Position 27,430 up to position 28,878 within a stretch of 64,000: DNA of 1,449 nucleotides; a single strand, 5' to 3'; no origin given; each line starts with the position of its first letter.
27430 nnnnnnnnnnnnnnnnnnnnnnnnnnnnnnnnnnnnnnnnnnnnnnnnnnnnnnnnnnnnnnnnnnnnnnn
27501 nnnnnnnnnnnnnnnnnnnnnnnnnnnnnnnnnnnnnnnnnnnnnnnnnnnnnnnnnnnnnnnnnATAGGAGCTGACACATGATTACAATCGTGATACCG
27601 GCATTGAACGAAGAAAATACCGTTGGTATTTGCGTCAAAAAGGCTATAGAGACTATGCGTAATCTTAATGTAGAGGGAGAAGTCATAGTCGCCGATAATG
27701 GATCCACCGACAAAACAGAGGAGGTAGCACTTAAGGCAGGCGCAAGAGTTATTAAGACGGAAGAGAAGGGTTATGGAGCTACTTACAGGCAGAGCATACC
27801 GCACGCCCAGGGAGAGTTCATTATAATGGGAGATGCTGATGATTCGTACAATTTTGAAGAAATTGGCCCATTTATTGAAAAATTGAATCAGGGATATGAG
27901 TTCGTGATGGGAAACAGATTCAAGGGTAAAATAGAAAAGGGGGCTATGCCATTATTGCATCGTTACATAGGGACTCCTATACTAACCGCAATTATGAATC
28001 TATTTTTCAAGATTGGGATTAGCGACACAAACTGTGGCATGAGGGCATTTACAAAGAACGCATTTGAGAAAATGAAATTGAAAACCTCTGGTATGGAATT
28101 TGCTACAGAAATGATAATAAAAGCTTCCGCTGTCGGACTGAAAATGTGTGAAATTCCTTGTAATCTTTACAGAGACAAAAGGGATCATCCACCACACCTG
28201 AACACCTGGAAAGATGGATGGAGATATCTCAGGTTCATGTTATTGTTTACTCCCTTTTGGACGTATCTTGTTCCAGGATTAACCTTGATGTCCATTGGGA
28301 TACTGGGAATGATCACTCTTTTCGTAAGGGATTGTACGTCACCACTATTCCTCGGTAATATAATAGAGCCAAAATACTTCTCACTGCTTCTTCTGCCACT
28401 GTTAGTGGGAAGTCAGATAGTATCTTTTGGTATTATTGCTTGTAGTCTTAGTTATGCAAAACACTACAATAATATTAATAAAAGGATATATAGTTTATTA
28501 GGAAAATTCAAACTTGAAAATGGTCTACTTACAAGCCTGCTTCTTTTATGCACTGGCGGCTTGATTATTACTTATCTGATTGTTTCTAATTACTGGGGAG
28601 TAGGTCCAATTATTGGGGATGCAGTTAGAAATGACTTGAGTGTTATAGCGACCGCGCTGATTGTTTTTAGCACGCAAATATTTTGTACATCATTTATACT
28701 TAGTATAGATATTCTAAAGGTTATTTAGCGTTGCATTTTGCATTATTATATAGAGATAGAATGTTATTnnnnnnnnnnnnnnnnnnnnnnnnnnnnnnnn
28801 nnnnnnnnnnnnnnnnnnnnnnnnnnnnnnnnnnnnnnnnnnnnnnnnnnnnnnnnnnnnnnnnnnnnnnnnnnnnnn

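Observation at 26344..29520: AT-rich island with a radical SAM/SPASM enzyme, a polyprenyl-phosphate-sugar synthase-like GT2 and a methyltransferase, next to a GT-C transferase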

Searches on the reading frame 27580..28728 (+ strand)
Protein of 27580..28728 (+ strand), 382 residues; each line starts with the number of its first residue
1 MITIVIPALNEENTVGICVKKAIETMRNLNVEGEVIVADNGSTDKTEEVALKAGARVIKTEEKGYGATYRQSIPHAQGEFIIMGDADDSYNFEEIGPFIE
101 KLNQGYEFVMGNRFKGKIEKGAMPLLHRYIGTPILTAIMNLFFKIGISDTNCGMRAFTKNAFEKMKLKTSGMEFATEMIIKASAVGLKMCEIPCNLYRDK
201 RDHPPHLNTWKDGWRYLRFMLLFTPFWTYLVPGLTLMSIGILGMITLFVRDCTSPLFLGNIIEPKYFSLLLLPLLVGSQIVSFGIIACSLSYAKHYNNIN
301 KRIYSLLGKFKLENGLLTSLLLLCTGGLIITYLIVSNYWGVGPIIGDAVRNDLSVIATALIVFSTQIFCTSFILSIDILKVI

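Call 3: search_protein_families(library=pfam, proteins=[window:27580-28728:+], max_evalue=0.01)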
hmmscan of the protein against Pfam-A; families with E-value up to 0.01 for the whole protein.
window:27580-28728:+ (382 aa): 2 families
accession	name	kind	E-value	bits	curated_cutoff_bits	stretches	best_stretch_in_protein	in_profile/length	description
PF00535.33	Glycos_transf_2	-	7.2e-26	91.6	23.3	1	3-164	1-166/168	Glycosyl transferase family 2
PF13641.12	Glyco_tranf_2_3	-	0.0049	17.4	27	1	2-88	3-97/230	Glycosyltransferase like family 2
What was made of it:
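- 27580..28728 (+): GT2 polyprenyl-phosphate-sugar-synthase-like enzyme, 382 aa. It has a GT-A domain with a D85-A-D87 motif and four C-terminal TM helices (GT2_TM_C). PF00535 91.6 bits (call 3).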

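Call 4: search_protein_families(library=ncbifam, proteins=[window:27580-28728:+], max_evalue=0.01)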
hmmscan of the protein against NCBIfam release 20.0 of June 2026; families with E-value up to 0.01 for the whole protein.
window:27580-28728:+ (382 aa): 18 families
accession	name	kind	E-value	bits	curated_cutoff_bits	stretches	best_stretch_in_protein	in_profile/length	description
TIGR04182.1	glyco_TIGR04182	equivalog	9.2e-38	130.3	325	1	2-287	2-279/293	S-layer glycoprotein N-glycosyltransferase AglJ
NF041391.1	DPhHxTase_Halo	equivalog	1.4e-26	92.8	375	1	8-200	3-186/213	dolichyl-phosphate hexose transferase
NF058614.1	PPMAGASynPpgS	equivalog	5.4e-20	71.8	370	1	3-196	3-196/226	polyprenyl-phospho-N-acetylgalactosaminyl synthase PpgS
NF010496.0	PRK13915.1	equivalog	4.4e-14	52.3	262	1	2-87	33-126/307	glucosyl-3-phosphoglycerate synthase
TIGR04283.1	glyco_like_mftF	equivalog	5.7e-12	45.7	182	1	2-122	1-115/221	TIGR04283 family arsenosugar biosynthesis glycosyltransferase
NF007986.1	PRK10714.1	equivalog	3.3e-10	39.5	529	1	2-194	8-198/316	undecaprenyl-phosphate 4-deoxy-4-formamido-L-arabinose transferase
NF047588.1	GlcsyltransPgfSStrep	equivalog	3.3e-08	33.1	500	1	2-304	3-299/308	glycosyltransferase PgfS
NF050050.1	ProtGlycPglI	equivalog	3.5e-07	29.9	500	1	4-114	6-120/306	GalNAc(5)-diNAcBac-PP-undecaprenol beta-1,3-glucosyltransferase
NF041875.1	EPS_EpsD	equivalog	1.4e-05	24.7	370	1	3-107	2-109/325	exopolysaccharide biosynthesis glycosyltransferase EpsD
TIGR04440.1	glyco_TIGR04440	domain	3.5e-05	23.6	70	1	2-114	2-120/215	TIGR00180 family glycosyltransferase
TIGR03937.1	PgaC_IcaA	equivalog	4.2e-05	22.7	422.3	1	1-90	46-138/407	poly-beta-1,6-N-acetyl-D-glucosamine synthase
NF038302.1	EPS_HpsE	equivalog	6.8e-05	22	300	1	2-87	3-96/307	hormogonium polysaccharide biosynthesis glycosyltransferase HpsE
NF007482.0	PRK10073.1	equivalog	7.1e-05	22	423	1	2-89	8-97/334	glycosyltransferase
NF047683.1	TeichurnBiosyTuaG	equivalog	0.0001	22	400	1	2-100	8-109/252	teichuronic acid biosynthesis protein TuaG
TIGR03111.1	glyc2_xrt_Gpos1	hypoth_equivalog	0.0002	20.3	363.95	1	2-103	51-157/439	TIGR03111 family XrtG-associated glycosyltransferase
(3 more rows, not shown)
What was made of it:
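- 27580..28728 (+): Top NCBIfam hits are AglJ, Dol-P-hexose transferase, PpgS and ArnC, all below their equivalog cut-offs (call 4).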

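Call 24: search_solved_structures(query=window:27580-28728:+, max_evalue=0.001, show_alignments=1)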
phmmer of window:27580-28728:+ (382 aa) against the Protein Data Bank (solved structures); distinct sequences matched with E-value up to 0.001: 19.
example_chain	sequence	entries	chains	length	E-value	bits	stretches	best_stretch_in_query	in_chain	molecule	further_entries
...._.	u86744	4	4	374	7.2e-11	44.8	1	2-200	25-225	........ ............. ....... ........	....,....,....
9bhc_C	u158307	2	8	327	2.2e-08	36.6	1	2-299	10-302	Undecaprenyl-phosphate 4-deoxy-4-formamido-L-arabinose transferase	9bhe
6p61_A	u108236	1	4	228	2.9e-08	36.3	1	2-96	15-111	Glycosyltransferase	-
8vxh_A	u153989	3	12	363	3.2e-08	36.1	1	2-299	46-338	Undecaprenyl-phosphate 4-deoxy-4-formamido-L-arabinose transferase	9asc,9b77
5ekp_C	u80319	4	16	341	6.1e-08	35.2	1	2-114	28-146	Uncharacterized glycosyltransferase sll0501 | Glycosyltransferase sll0501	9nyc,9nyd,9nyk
9nye_A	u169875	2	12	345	6.4e-08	35.1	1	2-114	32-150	Glycosyltransferase sll0501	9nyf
7pdo_A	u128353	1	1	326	6.9e-08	35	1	2-85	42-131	Glucosyl-3-phosphoglycerate synthase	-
7p5l_A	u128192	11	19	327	6.9e-08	35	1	2-85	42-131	Glucosyl-3-phosphoglycerate synthase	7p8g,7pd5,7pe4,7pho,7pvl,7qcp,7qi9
5eke_A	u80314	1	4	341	7.6e-08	34.9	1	2-114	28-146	Uncharacterized glycosyltransferase sll0501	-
3ckj_A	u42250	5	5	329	6.4e-07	31.9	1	2-85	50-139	Putative uncharacterized protein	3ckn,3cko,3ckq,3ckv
9omm_A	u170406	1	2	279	9.6e-07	31.3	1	2-112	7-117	Glycosyltransferase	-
9omj_A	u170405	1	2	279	9.6e-07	31.3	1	2-112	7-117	Glycosyltransferase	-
9omh_A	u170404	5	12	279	9.6e-07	31.3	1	2-112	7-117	Glycosyltransferase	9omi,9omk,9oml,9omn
9hwj_A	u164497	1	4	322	9.9e-07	31.2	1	2-165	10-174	Undecaprenyl-phosphate 4-deoxy-4-formamido-L-arabinose transferase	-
4y6n_A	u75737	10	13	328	1.2e-05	27.7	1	2-63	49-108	Glucosyl-3-phosphoglycerate synthase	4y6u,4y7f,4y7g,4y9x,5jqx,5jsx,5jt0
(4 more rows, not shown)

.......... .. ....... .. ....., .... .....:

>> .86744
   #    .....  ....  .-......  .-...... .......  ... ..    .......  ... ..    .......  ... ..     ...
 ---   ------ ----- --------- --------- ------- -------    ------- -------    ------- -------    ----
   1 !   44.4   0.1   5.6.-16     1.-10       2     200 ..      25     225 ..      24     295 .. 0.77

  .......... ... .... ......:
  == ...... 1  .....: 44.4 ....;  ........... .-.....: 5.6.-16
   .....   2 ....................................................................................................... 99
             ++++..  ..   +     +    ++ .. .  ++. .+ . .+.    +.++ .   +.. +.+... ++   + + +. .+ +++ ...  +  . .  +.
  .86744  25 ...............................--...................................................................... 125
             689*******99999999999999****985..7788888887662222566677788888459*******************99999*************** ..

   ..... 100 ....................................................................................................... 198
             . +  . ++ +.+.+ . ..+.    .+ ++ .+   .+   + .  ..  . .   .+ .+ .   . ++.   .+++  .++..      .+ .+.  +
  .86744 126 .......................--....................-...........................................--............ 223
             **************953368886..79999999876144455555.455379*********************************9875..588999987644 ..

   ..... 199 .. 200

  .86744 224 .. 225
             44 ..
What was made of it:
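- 27580..28728 (+): Top PDB sequence hits are P. furiosus DPMS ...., ArnC and GtrB 5ekp (call 24).
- On Polyprenyl-phosphate-sugar synthases of GT2 (DPMS/DPM1, GtrB, ArnC, AglJ, PpgS): D85-A-D87 aligns with the DAD motif of P. furiosus DPMS (call 24).
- Closest known: Arn pathway. Same: ArnC is among the best PDB and NCBIfam matches of the GT2 (calls 4, 24).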

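Call 78: search_protein_families(library=padloc, proteins=[window:27580-28728:+], max_evalue=0.001)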
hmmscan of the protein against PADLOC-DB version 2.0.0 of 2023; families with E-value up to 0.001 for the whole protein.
window:27580-28728:+ (382 aa): 0 families

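Call 87: find_homologous_proteins(query=window:27580-28728:+, max_evalue=1e-30)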
Query window:27580-28728:+ (382 aa): 7976 proteins with E <= 1e-30 among 8000 candidates; the best 120 are listed.
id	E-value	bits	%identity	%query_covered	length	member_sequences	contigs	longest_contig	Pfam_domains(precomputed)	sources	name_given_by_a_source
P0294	2.3e-254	861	100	100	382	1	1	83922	PF26629.1,PF00535.33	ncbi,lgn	-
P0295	1.0e-225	767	88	100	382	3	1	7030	PF26629.1,PF00535.33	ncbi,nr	ncbi:MAG: glycosyltransferase family 2 protein [Candidatus Aegiribacteria sp.]|nr:glycosyltransferas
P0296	2.0e-219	746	85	100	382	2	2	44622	PF26629.1,PF00535.33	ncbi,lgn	-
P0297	2.0e-191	654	74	100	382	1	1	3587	PF26629.1,PF00535.33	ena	-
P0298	5.7e-181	620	70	100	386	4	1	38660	PF26629.1,PF00535.33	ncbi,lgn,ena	-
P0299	3.2e-174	597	67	100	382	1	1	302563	PF26629.1,PF00535.33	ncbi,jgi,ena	-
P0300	4.2e-173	594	66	100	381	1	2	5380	PF26629.1,PF00535.33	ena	-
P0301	5.2e-136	472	54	99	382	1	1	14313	PF26629.1,PF00535.33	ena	-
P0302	2.7e-132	459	55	99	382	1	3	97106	PF13641.13,PF26629.1,PF00535.33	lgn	-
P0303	5.5e-131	455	55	99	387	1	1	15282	PF26629.1,PF00535.33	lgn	-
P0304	6.7e-131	455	55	99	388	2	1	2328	PF13641.13,PF26629.1,PF00535.33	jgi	-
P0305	8.3e-131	454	55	99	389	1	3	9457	PF13641.13,PF26629.1,PF00535.33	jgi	jgi:glycosyltransferase involved in cell wall biosynthesis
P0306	1.0e-130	454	52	99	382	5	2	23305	PF26629.1,PF00535.33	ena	-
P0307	1.5e-130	454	52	99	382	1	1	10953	PF26629.1,PF00535.33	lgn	-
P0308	1.2e-129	451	53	100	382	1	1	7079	PF13641.13,PF26629.1,PF00535.33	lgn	-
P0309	2.3e-129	450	53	99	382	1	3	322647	PF26629.1,PF00535.33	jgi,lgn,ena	-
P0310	3.9e-129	449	54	99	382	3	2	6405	PF26629.1,PF00535.33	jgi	-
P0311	2.6e-128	446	52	99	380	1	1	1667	PF26629.1,PF00535.33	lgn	-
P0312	3.1e-128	446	54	99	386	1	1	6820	PF26629.1,PF00535.33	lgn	-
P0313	3.0e-127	443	54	99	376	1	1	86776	PF26629.1,PF00535.33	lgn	-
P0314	3.5e-127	443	52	99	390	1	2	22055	PF26629.1,PF00535.33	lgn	-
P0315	1.7e-125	437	52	99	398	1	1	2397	PF26629.1,PF00535.33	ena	-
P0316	1.8e-125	437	52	99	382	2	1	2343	PF26629.1,PF00535.33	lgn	-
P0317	8.5e-125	435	52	100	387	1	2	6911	PF26629.1,PF00535.33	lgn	-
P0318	1.1e-124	434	52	99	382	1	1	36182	PF26629.1,PF00535.33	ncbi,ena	-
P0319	2.9e-124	433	49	99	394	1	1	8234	PF26629.1,PF00535.33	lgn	-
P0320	4.6e-124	432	50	99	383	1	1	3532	PF26629.1,PF00535.33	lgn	-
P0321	6.6e-124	432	51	100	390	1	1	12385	PF26629.1,PF00535.33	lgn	-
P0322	1.4e-123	431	52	99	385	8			PF26629.1,PF00535.33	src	-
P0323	2.7e-123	430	52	99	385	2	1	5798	PF13641.13,PF26629.1,PF00535.33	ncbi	-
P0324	5.4e-122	425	53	99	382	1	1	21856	PF26629.1,PF00535.33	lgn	-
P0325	7.5e-122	425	51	99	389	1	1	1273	PF13641.13,PF26629.1,PF00535.33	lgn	-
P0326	9.5e-122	425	51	99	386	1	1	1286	PF26629.1,PF00535.33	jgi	jgi:glycosyltransferase involved in cell wall biosynthesis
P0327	1.4e-121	424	51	99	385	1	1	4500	PF26629.1,PF00535.33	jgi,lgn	-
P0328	2.2e-120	420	52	99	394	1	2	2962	PF26629.1,PF00535.33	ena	-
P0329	2.6e-120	420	53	99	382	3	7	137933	PF26629.1,PF00535.33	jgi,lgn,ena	-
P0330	1.2e-119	418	51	99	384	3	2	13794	PF26629.1,PF00535.33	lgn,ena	-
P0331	4.9e-119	416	49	100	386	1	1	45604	PF26629.1,PF00535.33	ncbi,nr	ncbi:MAG: glycosyltransferase family 2 protein [Candidatus Saganbacteria bacterium]|nr:glycosyltrans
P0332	7.9e-119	415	56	87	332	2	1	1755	PF00535.33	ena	-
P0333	4.6e-118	412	51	99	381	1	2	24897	PF13641.13,PF26629.1,PF00535.33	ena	-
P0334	6.5e-117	409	51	99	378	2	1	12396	PF26629.1,PF00535.33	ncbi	-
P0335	9.0e-117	408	48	99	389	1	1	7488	PF26629.1,PF00535.33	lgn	-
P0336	1.6e-116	407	50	96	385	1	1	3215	PF26629.1,PF00535.33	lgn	-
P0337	2.6e-116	407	50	96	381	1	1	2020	PF26629.1,PF00535.33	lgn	-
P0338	1.6e-115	404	50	98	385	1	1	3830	PF26629.1,PF00535.33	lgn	-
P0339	6.4e-115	402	48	99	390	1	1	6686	PF26629.1,PF00535.33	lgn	-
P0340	2.8e-114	400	48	100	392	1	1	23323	PF26629.1,PF00535.33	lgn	-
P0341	5.5e-113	396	49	99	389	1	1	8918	PF26629.1,PF00535.33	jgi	-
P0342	3.0e-111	390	47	99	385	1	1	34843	PF13641.13,PF26629.1,PF00535.33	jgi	jgi:glycosyltransferase involved in cell wall biosynthesis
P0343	3.7e-111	390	48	99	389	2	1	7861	PF26629.1,PF00535.33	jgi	-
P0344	4.6e-110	386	47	99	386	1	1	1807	PF26629.1,PF00535.33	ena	-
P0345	5.6e-110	386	47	99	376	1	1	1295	PF26629.1,PF00535.33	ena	-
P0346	8.1e-110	385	47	99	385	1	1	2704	PF26629.1,PF00535.33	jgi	jgi:hypothetical protein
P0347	1.1e-109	385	48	99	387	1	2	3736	PF26629.1,PF00535.33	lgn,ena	-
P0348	1.2e-108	381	47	99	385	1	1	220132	PF13641.13,PF26629.1,PF00535.33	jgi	jgi:glycosyltransferase involved in cell wall biosynthesis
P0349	9.1e-108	379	48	99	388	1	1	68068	PF26629.1,PF00535.33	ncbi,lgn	-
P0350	1.4e-107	378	47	98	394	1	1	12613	PF26629.1,PF00535.33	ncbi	-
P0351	2.1e-107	377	46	99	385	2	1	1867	PF26629.1,PF00535.33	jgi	jgi:glycosyltransferase involved in cell wall biosynthesis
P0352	2.6e-107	377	46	99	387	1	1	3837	PF26629.1,PF00535.33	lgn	-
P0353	4.1e-107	376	46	99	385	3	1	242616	PF26629.1,PF00535.33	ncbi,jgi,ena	jgi:hypothetical protein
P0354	5.4e-107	376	47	99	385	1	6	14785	PF26629.1,PF00535.33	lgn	-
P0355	6.4e-107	376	47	99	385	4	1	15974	PF26629.1,PF00535.33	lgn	-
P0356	1.5e-106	375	46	99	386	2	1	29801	PF26629.1,PF00535.33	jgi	-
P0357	1.7e-106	374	47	99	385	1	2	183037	PF26629.1,PF00535.33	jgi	jgi:hypothetical protein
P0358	2.4e-106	374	46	99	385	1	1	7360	PF26629.1,PF00535.33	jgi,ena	-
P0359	3.7e-106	373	47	99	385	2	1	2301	PF26629.1,PF00535.33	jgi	jgi:glycosyltransferase involved in cell wall biosynthesis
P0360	1.6e-105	371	47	99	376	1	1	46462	PF26629.1,PF00535.33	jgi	jgi:glycosyltransferase involved in cell wall biosynthesis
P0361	4.3e-105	370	45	100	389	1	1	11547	PF13641.13,PF26629.1,PF00535.33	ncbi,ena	-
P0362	4.7e-105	370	63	68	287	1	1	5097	PF00535.33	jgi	-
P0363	1.5e-103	365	46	99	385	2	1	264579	PF26629.1,PF00535.33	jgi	jgi:hypothetical protein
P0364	1.8e-103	365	46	99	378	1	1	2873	PF26629.1,PF00535.33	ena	-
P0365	2.9e-103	364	47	99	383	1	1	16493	PF26629.1,PF00535.33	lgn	-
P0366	1.1e-101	359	45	99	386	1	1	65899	PF13641.13,PF26629.1,PF00535.33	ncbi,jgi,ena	jgi:glycosyltransferase involved in cell wall biosynthesis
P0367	2.6e-101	357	48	98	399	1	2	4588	PF26629.1,PF00535.33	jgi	-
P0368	6.1e-101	356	48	92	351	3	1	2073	PF26629.1,PF00535.33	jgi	-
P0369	3.1e-100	354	47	98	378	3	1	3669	PF26629.1,PF00535.33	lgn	-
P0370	4.2e-100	353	47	98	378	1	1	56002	PF26629.1,PF00535.33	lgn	-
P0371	1.4e-99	352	46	99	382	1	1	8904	PF26629.1,PF00535.33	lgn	-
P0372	3.0e-99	351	50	83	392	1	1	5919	PF26629.1,PF00535.33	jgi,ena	-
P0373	1.3e-98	348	45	98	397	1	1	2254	PF26629.1,PF00535.33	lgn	-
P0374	1.5e-98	348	47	98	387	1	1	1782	PF26629.1,PF00535.33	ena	-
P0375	1.7e-98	348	49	86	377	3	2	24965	PF26629.1,PF00535.33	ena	-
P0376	1.7e-98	348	46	98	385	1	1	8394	PF26629.1,PF00535.33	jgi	-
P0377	1.9e-98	348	45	98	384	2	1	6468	PF26629.1,PF00535.33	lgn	-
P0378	2.0e-98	348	45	98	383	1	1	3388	PF26629.1,PF00535.33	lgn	-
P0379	3.9e-98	347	44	98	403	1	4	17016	PF13641.13,PF26629.1,PF00535.33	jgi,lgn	jgi:glycosyltransferase involved in cell wall biosynthesis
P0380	4.9e-98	347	47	98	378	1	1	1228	PF26629.1,PF00535.33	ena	-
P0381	9.1e-98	346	46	98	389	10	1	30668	PF26629.1,PF00535.33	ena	-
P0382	1.1e-97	345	47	98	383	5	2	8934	PF26629.1,PF00535.33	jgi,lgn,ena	-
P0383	1.3e-97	345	45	98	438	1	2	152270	PF26629.1,PF00535.33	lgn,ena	-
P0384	1.6e-97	345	43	98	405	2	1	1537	PF26629.1,PF00535.33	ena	-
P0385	1.7e-97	345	44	98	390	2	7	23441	PF26629.1,PF00535.33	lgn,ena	-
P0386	3.6e-97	344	44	99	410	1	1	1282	PF26629.1,PF00535.33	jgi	jgi:glycosyltransferase involved in cell wall biosynthesis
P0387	5.6e-97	343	43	98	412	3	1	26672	PF26629.1,PF00535.33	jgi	-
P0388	9.7e-97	342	44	99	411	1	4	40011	PF26629.1,PF00535.33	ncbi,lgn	-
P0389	9.9e-97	342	45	99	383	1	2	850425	PF26629.1,PF00535.33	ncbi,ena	-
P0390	1.1e-96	342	45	98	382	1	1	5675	PF26629.1,PF00535.33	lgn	-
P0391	1.4e-96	342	44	98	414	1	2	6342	PF26629.1,PF00535.33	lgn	-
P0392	2.1e-96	341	44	98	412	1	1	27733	PF26629.1,PF00535.33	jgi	jgi:glycosyltransferase involved in cell wall biosynthesis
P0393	2.7e-96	341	42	98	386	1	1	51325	PF26629.1,PF00535.33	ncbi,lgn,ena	-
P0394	2.9e-96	341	42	98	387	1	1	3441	PF26629.1,PF00535.33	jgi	jgi:glycosyltransferase involved in cell wall biosynthesis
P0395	3.1e-96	341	49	85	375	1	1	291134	PF26629.1,PF00535.33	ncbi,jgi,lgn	ncbi:MAG: glycosyltransferase family 2 protein [Parcubacteria group bacterium]|jgi:glycosyltransfera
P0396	3.9e-96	340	49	85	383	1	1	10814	PF26629.1,PF00535.33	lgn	-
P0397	4.0e-96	340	43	98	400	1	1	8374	PF26629.1,PF00535.33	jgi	-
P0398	5.1e-96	340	44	98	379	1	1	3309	PF26629.1,PF00535.33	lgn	-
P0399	5.1e-96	340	45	98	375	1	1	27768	PF26629.1,PF00535.33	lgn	-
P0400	6.3e-96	340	43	99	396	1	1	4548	PF26629.1,PF00535.33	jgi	-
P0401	6.6e-96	340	42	98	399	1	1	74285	PF26629.1,PF00535.33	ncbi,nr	ncbi:MAG TPA: glycosyltransferase family 2 protein [Candidatus Acidoferrales bacterium]|nr:glycosylt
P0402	6.8e-96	340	41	98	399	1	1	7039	PF26629.1,PF00535.33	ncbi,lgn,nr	ncbi:MAG TPA: glycosyltransferase family 2 protein [Candidatus Acidoferrales bacterium]|nr:glycosylt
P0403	7.5e-96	339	50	82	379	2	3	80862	PF26629.1,PF00535.33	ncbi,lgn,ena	-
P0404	8.6e-96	339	46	98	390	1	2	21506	PF26629.1,PF00535.33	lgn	-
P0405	8.8e-96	339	42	98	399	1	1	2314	PF26629.1,PF00535.33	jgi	jgi:glycosyltransferase involved in cell wall biosynthesis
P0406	9.4e-96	339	50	86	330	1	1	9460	PF26629.1,PF00535.33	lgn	-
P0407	1.0e-95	339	45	98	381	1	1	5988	PF26629.1,PF00535.33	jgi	-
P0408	1.1e-95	339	43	98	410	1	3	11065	PF26629.1,PF00535.33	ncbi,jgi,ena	jgi:hypothetical protein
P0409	1.1e-95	339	42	98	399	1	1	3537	PF26629.1,PF00535.33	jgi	jgi:glycosyltransferase involved in cell wall biosynthesis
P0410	1.2e-95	339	50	82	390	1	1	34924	PF26629.1,PF00535.33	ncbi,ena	-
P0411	1.3e-95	339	41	99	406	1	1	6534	PF26629.1,PF00535.33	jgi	jgi:glycosyltransferase involved in cell wall biosynthesis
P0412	1.4e-95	339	44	98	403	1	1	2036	PF26629.1,PF00535.33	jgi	jgi:hypothetical protein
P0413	1.5e-95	338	46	98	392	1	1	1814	PF26629.1,PF00535.33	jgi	jgi:glycosyltransferase involved in cell wall biosynthesis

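Call 88: find_encoding_contigs(protein=P0309, flank=8000, max_places=2)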
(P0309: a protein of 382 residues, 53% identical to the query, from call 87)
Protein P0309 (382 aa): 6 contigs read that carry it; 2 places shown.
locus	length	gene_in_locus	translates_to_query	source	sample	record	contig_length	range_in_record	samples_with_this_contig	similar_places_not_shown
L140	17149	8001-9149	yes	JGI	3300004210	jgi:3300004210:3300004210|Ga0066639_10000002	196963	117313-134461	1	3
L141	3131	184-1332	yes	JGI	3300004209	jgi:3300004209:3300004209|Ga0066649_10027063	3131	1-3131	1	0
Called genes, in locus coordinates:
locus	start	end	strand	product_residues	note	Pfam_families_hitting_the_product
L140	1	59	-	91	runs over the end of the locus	-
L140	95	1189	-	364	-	PF01098:FTSW_RODA_SPOVE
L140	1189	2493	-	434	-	PF21799:MurD-like_N (faint), PF08245:Mur_ligase_M, PF02875:Mur_ligase_C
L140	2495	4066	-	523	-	PF07969:Amidohydro_3, PF01979:Amidohydro_1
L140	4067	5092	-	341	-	PF00953:Glycos_transf_4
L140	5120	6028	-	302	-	PF00768:Peptidase_S11, PF13354:Beta-lactamase2 (weak)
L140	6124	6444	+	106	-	PF00085:Thioredoxin, PF13098:Thioredoxin_2, PF13905:Thioredoxin_8 (faint)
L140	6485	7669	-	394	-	PF26514:DUF8173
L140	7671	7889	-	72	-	-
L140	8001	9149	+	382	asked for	PF00535:Glycos_transf_2, PF26629:GT2_TM_C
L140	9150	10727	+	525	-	-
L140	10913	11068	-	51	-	-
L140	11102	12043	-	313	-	-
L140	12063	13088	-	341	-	PF01820:Dala_Dala_lig_N, PF02655:ATP-grasp_3 (weak), PF07478:Dala_Dala_lig_C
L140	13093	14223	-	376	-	PF01168:Ala_racemase_N, PF00842:Ala_racemase_C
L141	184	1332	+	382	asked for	PF00535:Glycos_transf_2, PF26629:GT2_TM_C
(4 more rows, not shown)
